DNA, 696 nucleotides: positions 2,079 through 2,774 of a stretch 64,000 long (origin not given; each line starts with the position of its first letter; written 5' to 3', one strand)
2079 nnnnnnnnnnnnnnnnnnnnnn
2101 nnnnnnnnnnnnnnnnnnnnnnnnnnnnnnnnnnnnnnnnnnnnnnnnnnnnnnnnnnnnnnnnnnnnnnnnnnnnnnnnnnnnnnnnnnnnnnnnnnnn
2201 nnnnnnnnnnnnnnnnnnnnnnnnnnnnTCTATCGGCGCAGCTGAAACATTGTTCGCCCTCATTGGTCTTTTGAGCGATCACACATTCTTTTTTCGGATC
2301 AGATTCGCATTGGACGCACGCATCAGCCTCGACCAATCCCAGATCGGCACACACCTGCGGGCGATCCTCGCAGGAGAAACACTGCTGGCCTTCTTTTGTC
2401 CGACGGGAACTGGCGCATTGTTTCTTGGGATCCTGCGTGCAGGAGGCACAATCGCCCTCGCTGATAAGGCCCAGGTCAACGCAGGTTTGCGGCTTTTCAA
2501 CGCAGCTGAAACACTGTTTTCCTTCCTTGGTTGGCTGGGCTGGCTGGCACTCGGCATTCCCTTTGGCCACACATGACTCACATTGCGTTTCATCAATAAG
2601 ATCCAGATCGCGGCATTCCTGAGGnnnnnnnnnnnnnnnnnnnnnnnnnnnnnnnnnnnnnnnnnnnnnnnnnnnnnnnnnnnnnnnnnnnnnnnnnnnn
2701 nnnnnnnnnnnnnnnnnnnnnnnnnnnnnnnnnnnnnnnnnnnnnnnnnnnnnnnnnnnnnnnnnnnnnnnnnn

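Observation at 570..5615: Giant secreted protein made of about 35 tandem 44-aa six-cysteine repeats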

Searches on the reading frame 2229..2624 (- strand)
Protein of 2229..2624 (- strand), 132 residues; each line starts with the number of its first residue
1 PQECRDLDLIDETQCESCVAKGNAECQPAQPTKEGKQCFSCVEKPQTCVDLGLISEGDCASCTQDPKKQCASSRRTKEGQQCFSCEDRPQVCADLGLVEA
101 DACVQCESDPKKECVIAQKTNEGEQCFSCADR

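Call 29: predict_structure(alignment_id=A2)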
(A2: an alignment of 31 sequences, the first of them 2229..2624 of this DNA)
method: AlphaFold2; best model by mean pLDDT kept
length: 132 residues; sequences in the alignment: 31
mean_pLDDT: 93.4   pTM: 0.55
mean pLDDT of the five models: 93.4, 92.5, 92.5, 90.1, 88.5
residues with pLDDT >= 90: 124; 70-90: 8; 50-70: 0; < 50: 0
segments of 3 or more residues with pLDDT < 50: none
pLDDT, mean of each block of 10 residues (from residue 1): 93 93 91 95 91 93 92 93 95 94 93 96 95 91
secondary structure, 60 per line:
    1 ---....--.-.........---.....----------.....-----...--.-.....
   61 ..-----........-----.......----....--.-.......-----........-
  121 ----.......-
elements in order: H4-7 H12-20 E24-28 E39-43 H56-62 E68-75 E81-87 H92-95 H100-106 E112-119 E125-131

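Call 50: fold_search(model_id=the predicted structure, library=pdb)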
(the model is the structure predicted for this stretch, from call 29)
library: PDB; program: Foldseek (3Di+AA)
matches with E <= 10: 219; with E <= 0.001: 0
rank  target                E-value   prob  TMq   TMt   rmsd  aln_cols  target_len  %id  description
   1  6mx1_B                7.0e-01  0.08  0.18  0.16  24.5       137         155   11  The crystal structure of the regulatory domain of aspartokinase in the bifunctional aspartokinase/homoserine dehydroge (released 2018-11-07)
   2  3c1n_D                8.4e-01  0.06  0.17  0.07  24.1       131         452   10  Crystal Structure of Allosteric Inhibition Threonine-sensitive Aspartokinase from Methanococcus jannaschii with L-thre (released 2008-03-25)
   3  3k4c_A                1.0e+00  0.04  0.15  0.05  18.8       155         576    8  Pyranose 2-oxidase H167A/T169G mutant (released 2010-02-02)
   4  3c1n_B                1.1e+00  0.06  0.17  0.07  24.5       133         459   10  Crystal Structure of Allosteric Inhibition Threonine-sensitive Aspartokinase from Methanococcus jannaschii with L-thre (released 2008-03-25)
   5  3bly                  1.2e+00  0.03  0.15  0.05  18.5       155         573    6  Pyranose 2-oxidase from Trametes multicolor, E542K/L537W (released 2008-12-02)
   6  3bg7_A                1.2e+00  0.03  0.15  0.05  18.4       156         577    7  Pyranose 2-oxidase from Trametes multicolor, L537G mutant (released 2008-12-02)
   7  3c1n_C                1.3e+00  0.06  0.17  0.07  24.5       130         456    8  Crystal Structure of Allosteric Inhibition Threonine-sensitive Aspartokinase from Methanococcus jannaschii with L-thre (released 2008-03-25)
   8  1zvu                  1.4e+00  0.04  0.16  0.06  17.9       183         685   10  Structure of the full-length E. coli ParC subunit (released 2005-07-05)
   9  3bg6_A                1.6e+00  0.03  0.15  0.05  18.3       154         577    6  Pyranose 2-oxidase from Trametes multicolor, E542K mutant (released 2008-12-02)
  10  3ou7_B                1.7e+00  0.06  0.16  0.11  13.3        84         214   13  DhpI-SAM-HEP complex (released 2010-10-27)
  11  6xbt                  1.9e+00  0.06  0.17  0.17  14.8       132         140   11  Streptomyces coelicolor methylmalonyl-CoA epimerase (Q60A) in complex with 2-nitronate-propionyl-CoA (released 2020-07-01)
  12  6gqe                  1.9e+00  0.04  0.18  0.16  25.2       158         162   11  X-ray structure of KH1-2 domain of IMP3 (released 2019-04-24)
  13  8cli_A                2.0e+00  0.06  0.19  0.06  23.9       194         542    8  TFIIIC TauB-DNA monomer (released 2023-06-21)
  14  3lsk_D                2.0e+00  0.02  0.15  0.05  18.7       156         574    8  Pyranose 2-oxidase T169S acetate complex (released 2010-08-25)
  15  2ign_A                2.0e+00  0.02  0.15  0.05  19.4       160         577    8  Crystal structure of recombinant pyranose 2-oxidase H167A mutant (released 2006-10-10)
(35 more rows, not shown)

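Call 52: search_protein_families(library=pfam, proteins=[window:2229-2624:-], max_evalue=1)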
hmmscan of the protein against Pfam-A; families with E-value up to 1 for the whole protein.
window:2229-2624:- (132 aa): 0 families
